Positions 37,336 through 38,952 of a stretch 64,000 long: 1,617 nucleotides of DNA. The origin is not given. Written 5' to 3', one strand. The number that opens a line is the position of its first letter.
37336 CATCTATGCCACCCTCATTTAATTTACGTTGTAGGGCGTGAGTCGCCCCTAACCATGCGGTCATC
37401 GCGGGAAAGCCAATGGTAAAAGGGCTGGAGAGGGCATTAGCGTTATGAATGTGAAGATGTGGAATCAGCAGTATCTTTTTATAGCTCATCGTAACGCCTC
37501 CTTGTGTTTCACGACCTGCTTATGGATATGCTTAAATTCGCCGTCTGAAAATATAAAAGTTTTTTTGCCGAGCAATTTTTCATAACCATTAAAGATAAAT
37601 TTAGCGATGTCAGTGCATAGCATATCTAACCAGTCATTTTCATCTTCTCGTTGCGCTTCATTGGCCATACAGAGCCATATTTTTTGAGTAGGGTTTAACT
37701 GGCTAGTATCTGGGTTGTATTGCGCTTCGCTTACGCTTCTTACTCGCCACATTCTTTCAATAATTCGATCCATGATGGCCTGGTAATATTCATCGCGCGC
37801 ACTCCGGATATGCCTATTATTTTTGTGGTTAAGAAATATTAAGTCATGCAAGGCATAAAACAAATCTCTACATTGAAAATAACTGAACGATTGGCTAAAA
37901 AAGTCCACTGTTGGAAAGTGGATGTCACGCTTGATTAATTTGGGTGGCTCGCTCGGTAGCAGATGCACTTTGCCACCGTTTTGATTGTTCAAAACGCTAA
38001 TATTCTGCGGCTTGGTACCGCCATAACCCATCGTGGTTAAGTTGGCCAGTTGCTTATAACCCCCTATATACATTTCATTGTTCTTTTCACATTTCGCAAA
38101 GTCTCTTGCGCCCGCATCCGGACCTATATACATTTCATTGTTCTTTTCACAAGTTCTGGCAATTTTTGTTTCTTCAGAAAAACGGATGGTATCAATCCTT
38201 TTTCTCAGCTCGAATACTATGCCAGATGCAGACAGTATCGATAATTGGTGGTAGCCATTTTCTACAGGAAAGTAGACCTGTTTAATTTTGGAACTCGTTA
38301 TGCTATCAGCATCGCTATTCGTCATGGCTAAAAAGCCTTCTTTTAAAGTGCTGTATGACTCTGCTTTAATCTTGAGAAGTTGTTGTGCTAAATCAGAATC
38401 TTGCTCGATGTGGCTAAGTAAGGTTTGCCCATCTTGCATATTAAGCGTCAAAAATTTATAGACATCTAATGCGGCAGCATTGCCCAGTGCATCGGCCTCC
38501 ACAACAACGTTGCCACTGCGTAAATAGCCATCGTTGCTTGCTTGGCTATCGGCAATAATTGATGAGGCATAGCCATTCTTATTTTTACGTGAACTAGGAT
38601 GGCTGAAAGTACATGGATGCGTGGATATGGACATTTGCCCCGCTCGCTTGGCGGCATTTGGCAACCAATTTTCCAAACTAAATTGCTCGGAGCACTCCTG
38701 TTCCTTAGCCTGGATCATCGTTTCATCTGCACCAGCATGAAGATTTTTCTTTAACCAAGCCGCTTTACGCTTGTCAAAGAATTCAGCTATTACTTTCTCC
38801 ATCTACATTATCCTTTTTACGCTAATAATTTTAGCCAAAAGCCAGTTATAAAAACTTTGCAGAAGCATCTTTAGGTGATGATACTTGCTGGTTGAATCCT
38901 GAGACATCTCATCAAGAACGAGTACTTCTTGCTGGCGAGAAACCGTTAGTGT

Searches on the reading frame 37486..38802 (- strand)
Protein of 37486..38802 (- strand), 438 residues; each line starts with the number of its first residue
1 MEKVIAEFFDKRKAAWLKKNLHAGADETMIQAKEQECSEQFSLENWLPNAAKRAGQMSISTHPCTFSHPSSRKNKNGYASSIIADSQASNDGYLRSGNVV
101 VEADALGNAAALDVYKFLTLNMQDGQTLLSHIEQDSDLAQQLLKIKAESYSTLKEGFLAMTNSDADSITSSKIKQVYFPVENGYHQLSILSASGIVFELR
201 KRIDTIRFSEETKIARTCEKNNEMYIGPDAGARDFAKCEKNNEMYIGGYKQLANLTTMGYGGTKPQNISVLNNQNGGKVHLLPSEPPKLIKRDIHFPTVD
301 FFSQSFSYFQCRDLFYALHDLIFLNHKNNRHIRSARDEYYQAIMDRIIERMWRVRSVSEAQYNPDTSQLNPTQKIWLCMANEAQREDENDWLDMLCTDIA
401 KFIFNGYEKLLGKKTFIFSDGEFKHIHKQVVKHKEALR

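Call 9: search_protein_families(library=ncbifam, proteins=[window:37486-38802:-])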
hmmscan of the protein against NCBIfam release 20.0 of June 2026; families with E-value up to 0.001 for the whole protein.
window:37486-38802:- (438 aa): 1 family
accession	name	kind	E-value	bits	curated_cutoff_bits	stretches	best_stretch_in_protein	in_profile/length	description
TIGR02564.1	cas_Csy1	equivalog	8.5e-50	169.8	169.4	1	40-431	2-379/385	type I-F CRISPR-associated protein Csy1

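Call 11: find_encoding_contigs(protein=window:37486-38802:-, flank=10000, max_places=10)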
Protein window:37486-38802:- (438 aa): no gene with exactly this product is on record in the collection.

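Call 30: find_homologous_proteins(query=window:37486-38802:-, max_evalue=1e-20)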
Query window:37486-38802:- (438 aa): 2429 proteins with E <= 1e-20 among 4888 candidates; the best 120 are listed.
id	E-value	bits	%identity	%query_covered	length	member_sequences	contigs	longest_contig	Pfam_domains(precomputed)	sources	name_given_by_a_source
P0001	3.5e-297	1003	100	100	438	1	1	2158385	PF09611.16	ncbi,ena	-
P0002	5.9e-217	739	77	99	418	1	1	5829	PF09611.16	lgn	-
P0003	3.4e-216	736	77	99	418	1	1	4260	PF09611.16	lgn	-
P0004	2.2e-215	734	76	99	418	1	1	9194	PF09611.16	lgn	-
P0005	6.8e-214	729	75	99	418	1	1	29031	PF09611.16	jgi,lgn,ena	-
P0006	2.7e-213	727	76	99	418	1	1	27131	PF09611.16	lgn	-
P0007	8.3e-213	725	75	99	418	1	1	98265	PF09611.16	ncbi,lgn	ncbi:MAG: type I-F CRISPR-associated protein Csy1 [Pseudohongiellaceae bacterium]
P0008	2.5e-211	720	76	99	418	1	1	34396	PF09611.16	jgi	jgi:CRISPR-associated protein Csy1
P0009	1.9e-210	717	73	100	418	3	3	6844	PF09611.16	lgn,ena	-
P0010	3.8e-209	713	74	99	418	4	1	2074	PF09611.16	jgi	-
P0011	6.5e-208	709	73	100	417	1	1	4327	PF09611.16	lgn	-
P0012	1.0e-207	708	73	99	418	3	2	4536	PF09611.16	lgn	-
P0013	3.2e-207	707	74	99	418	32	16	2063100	PF09611.16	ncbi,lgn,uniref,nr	ncbi:type I-F CRISPR-associated protein Csy1 [Coxiella burnetii]|uniref:type I-F CRISPR-associated p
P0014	3.9e-207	707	72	100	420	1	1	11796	PF09611.16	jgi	jgi:CRISPR-associated protein Csy1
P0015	2.5e-205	701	74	100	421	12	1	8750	PF09611.16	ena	-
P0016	1.0e-202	692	72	100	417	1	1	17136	PF09611.16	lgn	-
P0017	1.3e-202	692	71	100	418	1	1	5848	PF09611.16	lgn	-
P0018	6.2e-201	686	73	99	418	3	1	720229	PF09611.16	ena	-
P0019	3.9e-197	674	71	100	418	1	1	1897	PF09611.16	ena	-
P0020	8.8e-195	666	69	100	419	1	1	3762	PF09611.16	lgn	-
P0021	3.6e-187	641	68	100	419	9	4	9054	PF09611.16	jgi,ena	jgi:CRISPR-associated protein Csy1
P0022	4.5e-186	637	68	100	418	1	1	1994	PF09611.16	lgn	-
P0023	5.9e-184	630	66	99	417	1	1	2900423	PF09611.16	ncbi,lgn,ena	-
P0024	1.4e-183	629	67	99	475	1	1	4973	PF09611.16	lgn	-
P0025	1.8e-183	629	66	100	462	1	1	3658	PF09611.16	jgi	-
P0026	8.6e-183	626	67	100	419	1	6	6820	PF09611.16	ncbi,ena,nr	ncbi:MAG: type I-F CRISPR-associated protein Csy1 [Methylobacter sp.]|nr:type I-F CRISPR-associated 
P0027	4.5e-182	624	65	99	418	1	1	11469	PF09611.16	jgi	-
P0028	1.6e-180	619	65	100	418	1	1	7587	PF09611.16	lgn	-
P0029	1.6e-179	616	63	100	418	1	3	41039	PF09611.16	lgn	-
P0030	4.8e-175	601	63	100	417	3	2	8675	PF09611.16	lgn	-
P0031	2.4e-174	599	73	85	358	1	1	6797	PF09611.16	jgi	-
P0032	3.8e-174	598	62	99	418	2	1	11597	PF09611.16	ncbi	-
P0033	4.6e-174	598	73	85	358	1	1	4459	PF09611.16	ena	-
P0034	1.4e-173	596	63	100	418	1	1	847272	PF09611.16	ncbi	-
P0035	9.1e-173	593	77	82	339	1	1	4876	PF09611.16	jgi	jgi:CRISPR-associated protein Csy1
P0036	1.4e-172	593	62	100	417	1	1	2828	PF09611.16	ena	-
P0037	3.3e-172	591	61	99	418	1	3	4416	PF09611.16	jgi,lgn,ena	-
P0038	4.9e-172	591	63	100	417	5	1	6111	PF09611.16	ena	-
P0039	1.2e-171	590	63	100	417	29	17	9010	PF09611.16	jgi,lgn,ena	jgi:CRISPR-associated protein Csy1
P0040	1.5e-170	586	62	100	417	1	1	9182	PF09611.16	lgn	-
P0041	2.5e-170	585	63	99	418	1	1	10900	PF09611.16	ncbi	-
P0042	3.7e-170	585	62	100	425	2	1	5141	PF09611.16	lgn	-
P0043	4.1e-170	585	62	99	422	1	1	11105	PF09611.16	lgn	-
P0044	4.6e-170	584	64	99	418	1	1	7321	PF09611.16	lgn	-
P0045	1.1e-169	583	63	100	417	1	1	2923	PF09611.16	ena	-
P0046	1.3e-167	576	61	99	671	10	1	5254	PF13280.13,PF09611.16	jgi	jgi:CRISPR-associated protein Csy1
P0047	6.6e-167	574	61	100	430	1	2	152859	PF09611.16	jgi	-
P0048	2.6e-166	572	62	100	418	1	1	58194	PF09611.16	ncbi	ncbi:MAG: type I-F CRISPR-associated protein Csy1 [Arenicella sp.]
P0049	4.3e-166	571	60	99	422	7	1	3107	PF09611.16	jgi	jgi:CRISPR-associated protein Csy1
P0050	5.5e-166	571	61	99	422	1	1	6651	PF09611.16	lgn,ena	-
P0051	8.1e-166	570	61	100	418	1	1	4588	PF09611.16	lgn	-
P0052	1.1e-165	570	61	100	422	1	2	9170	PF09611.16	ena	-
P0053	2.2e-165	569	61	100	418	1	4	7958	PF09611.16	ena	-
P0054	4.5e-165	568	60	99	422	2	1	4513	PF09611.16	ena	-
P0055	4.9e-163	561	60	98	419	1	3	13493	PF09611.16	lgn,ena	-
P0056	6.8e-163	561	59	100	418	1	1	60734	PF09611.16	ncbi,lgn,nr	ncbi:type I-F CRISPR-associated protein Csy1 [Endozoicomonas sp. (ex Bugula neritina AB1)]|nr:type I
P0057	1.8e-161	556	59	100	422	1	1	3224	PF09611.16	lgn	-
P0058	3.0e-161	555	59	100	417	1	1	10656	PF09611.16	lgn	-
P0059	6.1e-161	554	58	100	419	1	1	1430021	PF09611.16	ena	-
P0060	6.7e-161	554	59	99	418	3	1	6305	PF09611.16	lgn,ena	-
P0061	8.4e-161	554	57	100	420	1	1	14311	PF09611.16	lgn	-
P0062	1.5e-160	553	60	100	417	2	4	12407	PF09611.16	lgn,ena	-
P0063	1.1e-159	550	61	100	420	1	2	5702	PF09611.16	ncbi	-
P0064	1.0e-158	547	58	99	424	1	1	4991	PF09611.16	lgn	-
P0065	1.6e-158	546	59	100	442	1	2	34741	PF09611.16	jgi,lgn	-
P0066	2.4e-158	546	59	100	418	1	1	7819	PF09611.16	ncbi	-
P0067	4.1e-158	545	58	99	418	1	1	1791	PF09611.16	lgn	-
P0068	7.3e-158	544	57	100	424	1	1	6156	PF09611.16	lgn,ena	-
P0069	1.0e-157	544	58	99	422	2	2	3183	PF09611.16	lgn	-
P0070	2.0e-157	543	58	100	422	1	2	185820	PF09611.16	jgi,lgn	-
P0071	2.0e-157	543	57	100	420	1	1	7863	PF09611.16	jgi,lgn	jgi:CRISPR-associated protein Csy1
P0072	3.1e-157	542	58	100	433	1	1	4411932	PF09611.16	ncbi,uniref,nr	ncbi:type I-F CRISPR-associated protein Csy1 [Aliiglaciecola sp. LCG003]|uniref:type I-F CRISPR-asso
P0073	4.0e-157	542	58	100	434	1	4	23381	PF09611.16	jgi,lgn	jgi:CRISPR-associated protein Csy1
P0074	5.2e-157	541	57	100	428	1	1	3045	PF09611.16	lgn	-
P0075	6.7e-157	541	56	100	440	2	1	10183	PF09611.16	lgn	-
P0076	9.9e-157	540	58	100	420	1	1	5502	PF09611.16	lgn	-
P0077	1.0e-156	540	58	100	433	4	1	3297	PF09611.16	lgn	-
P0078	1.1e-156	540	57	100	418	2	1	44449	PF09611.16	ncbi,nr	ncbi:MAG: type I-F CRISPR-associated protein Csy1 [Legionella sp.]|nr:MAG: type I-F CRISPR-associate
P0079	1.6e-156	540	58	100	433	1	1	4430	PF09611.16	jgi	jgi:CRISPR-associated protein Csy1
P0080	2.0e-156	539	59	100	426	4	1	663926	PF09611.16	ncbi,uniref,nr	ncbi:type I-F CRISPR-associated protein Csy1 [Endozoicomonas sp. G2_1]|uniref:type I-F CRISPR-associ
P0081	5.3e-156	538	58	100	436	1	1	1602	PF09611.16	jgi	jgi:CRISPR-associated protein Csy1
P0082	6.3e-156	538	58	99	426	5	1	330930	PF09611.16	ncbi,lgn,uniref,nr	ncbi:type I-F CRISPR-associated protein Csy1 [Marinomonas balearica]|uniref:CRISPR-associated Csy1 f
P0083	7.0e-156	538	58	100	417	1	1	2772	PF09611.16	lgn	-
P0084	8.2e-156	537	57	100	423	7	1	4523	PF09611.16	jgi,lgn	jgi:CRISPR-associated protein Csy1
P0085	1.7e-155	536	58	100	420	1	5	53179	PF09611.16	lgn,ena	-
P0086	2.0e-155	536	57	100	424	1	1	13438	PF09611.16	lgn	-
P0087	2.1e-155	536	57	100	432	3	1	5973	PF09611.16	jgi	jgi:CRISPR-associated protein Csy1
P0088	3.3e-155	535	56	100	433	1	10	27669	PF09611.16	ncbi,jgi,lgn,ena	-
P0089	3.6e-155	535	57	100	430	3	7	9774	PF09611.16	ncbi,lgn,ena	-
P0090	4.3e-155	535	58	100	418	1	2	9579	PF09611.16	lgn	-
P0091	9.6e-155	534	57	100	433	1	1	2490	PF09611.16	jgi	jgi:CRISPR-associated protein Csy1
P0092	1.0e-154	534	58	99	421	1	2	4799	PF09611.16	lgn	-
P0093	1.1e-154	534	58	100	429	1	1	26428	PF09611.16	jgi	jgi:CRISPR-associated protein Csy1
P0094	1.1e-154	534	57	100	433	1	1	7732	PF09611.16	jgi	jgi:CRISPR-associated protein Csy1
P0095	1.9e-154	533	56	100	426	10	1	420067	PF09611.16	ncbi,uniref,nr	ncbi:type I-F CRISPR-associated protein Csy1 [Neptunomonas phycophila]|uniref:type I-F CRISPR-associ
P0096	1.9e-154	533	58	99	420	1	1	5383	PF09611.16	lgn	-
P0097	2.1e-154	533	57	100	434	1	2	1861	PF09611.16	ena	-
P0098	2.5e-154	533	57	100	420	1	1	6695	PF09611.16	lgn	-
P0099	2.7e-154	532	56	100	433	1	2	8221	PF09611.16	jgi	jgi:CRISPR-associated protein Csy1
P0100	3.0e-154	532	57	100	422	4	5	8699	PF09611.16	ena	-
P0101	3.0e-154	532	59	100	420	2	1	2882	PF09611.16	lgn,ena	-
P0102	4.6e-154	532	58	100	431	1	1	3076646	PF09611.16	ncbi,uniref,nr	ncbi:type I-F CRISPR-associated protein Csy1 [Methylophaga thalassica]|uniref:type I-F CRISPR-associ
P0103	5.7e-154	531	57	100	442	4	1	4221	PF09611.16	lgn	-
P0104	8.2e-154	531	58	100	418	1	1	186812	PF09611.16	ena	-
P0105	9.8e-154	531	56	100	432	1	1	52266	PF09611.16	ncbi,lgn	-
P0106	9.9e-154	531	57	100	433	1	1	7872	PF09611.16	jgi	jgi:CRISPR-associated protein Csy1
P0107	1.3e-153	530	56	100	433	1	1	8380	PF09611.16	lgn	-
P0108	1.4e-153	530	57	100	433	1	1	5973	PF09611.16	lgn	-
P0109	2.3e-153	529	57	100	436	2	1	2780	PF09611.16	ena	-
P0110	4.2e-153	529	56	100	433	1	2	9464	PF09611.16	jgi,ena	-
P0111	4.2e-153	529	57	100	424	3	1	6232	PF09611.16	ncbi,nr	ncbi:MAG: type I-F CRISPR-associated protein Csy1 [Alphaproteobacteria bacterium]|nr:type I-F CRISPR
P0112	4.3e-153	529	56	100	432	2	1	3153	PF09611.16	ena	-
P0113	6.1e-153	528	56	100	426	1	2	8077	PF09611.16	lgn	-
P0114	6.3e-153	528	57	100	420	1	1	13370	PF09611.16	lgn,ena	-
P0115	6.9e-153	528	57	100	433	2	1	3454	PF09611.16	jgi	jgi:CRISPR-associated protein Csy1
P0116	8.1e-153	528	58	100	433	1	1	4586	PF09611.16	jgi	-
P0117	1.2e-152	527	57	100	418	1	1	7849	PF09611.16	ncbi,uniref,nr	ncbi:type I-F CRISPR-associated protein Csy1 [uncultured Endozoicomonas sp.]|uniref:type I-F CRISPR-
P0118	1.8e-152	526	58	100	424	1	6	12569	PF09611.16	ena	-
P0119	2.2e-152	526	56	100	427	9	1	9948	PF09611.16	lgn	-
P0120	2.5e-152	526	58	100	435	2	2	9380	PF09611.16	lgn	-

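Call 31: find_encoding_contigs(protein=P0001, flank=10000, max_places=4)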
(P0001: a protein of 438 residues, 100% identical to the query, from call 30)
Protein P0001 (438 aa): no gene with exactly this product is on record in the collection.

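Call 32: find_encoding_contigs(protein=P0013, flank=10000, max_places=4)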
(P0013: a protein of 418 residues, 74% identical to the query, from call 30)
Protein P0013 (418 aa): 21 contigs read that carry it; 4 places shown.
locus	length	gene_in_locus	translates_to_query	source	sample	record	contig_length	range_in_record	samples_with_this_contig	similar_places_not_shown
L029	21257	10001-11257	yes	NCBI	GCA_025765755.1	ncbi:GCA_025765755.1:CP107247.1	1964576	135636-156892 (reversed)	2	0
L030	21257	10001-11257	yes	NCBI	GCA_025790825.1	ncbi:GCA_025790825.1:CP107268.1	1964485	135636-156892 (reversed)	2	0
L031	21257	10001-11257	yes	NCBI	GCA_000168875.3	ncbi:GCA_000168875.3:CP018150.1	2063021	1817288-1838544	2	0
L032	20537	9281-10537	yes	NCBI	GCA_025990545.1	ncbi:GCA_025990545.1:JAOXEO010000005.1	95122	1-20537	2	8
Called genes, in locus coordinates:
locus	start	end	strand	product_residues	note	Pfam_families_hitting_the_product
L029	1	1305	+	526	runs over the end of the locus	PF00528:BPD_transp_1, PF04069:OpuAC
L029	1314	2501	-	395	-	PF13365:Trypsin_2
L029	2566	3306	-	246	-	PF00069:Pkinase, PF07714:PK_Tyr_Ser-Thr (weak)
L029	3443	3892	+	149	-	-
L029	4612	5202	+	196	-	-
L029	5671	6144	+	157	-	-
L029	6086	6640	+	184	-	PF01867:Cas_Cas1 (weak)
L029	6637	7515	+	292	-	PF21384:Cas3_I-F_Cas2, PF18019:Cas3_HD (weak)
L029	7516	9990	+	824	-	PF00270:DEAD (faint), PF22590:Cas3-like_C_2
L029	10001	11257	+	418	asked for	PF09611:Cas_Csy1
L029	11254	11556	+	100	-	PF09614:Cas_Csy2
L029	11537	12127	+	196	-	PF09614:Cas_Csy2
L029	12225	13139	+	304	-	PF09615:Cas_Csy3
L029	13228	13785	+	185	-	PF09618:Cas_Csy4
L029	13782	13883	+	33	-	-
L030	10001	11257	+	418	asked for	PF09611:Cas_Csy1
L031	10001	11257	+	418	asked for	PF09611:Cas_Csy1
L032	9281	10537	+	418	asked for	PF09611:Cas_Csy1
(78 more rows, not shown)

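Call 59: find_encoding_contigs(protein=P0007, flank=10000, max_places=2)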
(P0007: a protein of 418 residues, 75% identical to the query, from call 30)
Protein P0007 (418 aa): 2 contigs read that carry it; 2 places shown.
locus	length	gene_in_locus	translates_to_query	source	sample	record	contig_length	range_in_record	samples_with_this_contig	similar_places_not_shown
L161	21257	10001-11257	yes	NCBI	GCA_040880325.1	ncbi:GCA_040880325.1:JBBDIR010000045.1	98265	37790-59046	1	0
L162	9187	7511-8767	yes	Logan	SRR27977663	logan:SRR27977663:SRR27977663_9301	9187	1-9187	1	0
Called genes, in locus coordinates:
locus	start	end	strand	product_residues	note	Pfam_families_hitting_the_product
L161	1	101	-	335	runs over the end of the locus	PF00034:Cytochrom_C (faint), PF03150:CCP_MauG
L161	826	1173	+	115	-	PF03551:PadR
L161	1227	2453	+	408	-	PF02417:Chromate_transp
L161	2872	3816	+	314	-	PF13280:WYL, PF25583:WCX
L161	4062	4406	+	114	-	-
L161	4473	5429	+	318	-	PF01867:Cas_Cas1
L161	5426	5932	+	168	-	PF10543:ORF6N, PF09669:Phage_pRha (weak)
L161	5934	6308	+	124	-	PF21247:Fic-like_C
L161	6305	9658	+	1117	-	PF21384:Cas3_I-F_Cas2, PF18019:Cas3_HD (faint), PF00270:DEAD (faint), PF22590:Cas3-like_C_2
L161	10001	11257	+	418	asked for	PF09611:Cas_Csy1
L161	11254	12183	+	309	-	PF09614:Cas_Csy2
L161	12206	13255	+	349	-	PF09615:Cas_Csy3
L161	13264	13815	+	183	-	PF09618:Cas_Csy4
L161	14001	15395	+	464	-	PF01637:ATPase_2 (weak), PF13191:AAA_16 (faint), PF13173:AAA_14, PF13635:DUF4143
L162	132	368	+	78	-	-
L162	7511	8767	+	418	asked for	PF09611:Cas_Csy1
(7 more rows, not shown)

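Call 60: find_encoding_contigs(protein=P0005, flank=10000, max_places=2)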
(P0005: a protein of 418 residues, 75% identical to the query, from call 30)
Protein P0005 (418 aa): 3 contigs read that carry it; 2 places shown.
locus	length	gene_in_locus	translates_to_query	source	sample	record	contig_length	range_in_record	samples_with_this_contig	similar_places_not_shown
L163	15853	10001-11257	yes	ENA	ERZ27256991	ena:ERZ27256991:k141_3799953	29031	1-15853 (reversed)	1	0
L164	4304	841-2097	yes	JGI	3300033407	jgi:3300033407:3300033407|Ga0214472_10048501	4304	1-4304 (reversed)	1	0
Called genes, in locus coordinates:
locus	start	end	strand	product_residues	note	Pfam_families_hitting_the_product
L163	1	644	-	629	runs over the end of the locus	PF02810:SEC-C (weak), PF14559:TPR_19 (faint), PF07719:TPR_2 (faint), PF04910:Tcf25 (weak)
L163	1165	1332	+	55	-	-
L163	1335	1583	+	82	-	-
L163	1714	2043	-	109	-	PF02452:PemK_toxin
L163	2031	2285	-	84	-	PF04014:MazE_antitoxin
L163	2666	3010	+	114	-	PF17761:DUF1016_N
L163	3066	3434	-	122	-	PF01850:PIN (weak)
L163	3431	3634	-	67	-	PF09957:VapB_antitoxin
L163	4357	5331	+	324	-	PF01867:Cas_Cas1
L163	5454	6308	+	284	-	PF02498:Bro-N (weak)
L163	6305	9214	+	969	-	PF21384:Cas3_I-F_Cas2, PF18019:Cas3_HD (faint), PF00270:DEAD (faint), PF22590:Cas3-like_C_2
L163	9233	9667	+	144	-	PF21802:Cas3-like_C (weak)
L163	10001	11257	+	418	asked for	PF09611:Cas_Csy1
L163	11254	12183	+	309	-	PF09614:Cas_Csy2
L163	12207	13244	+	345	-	PF09615:Cas_Csy3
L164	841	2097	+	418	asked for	PF09611:Cas_Csy1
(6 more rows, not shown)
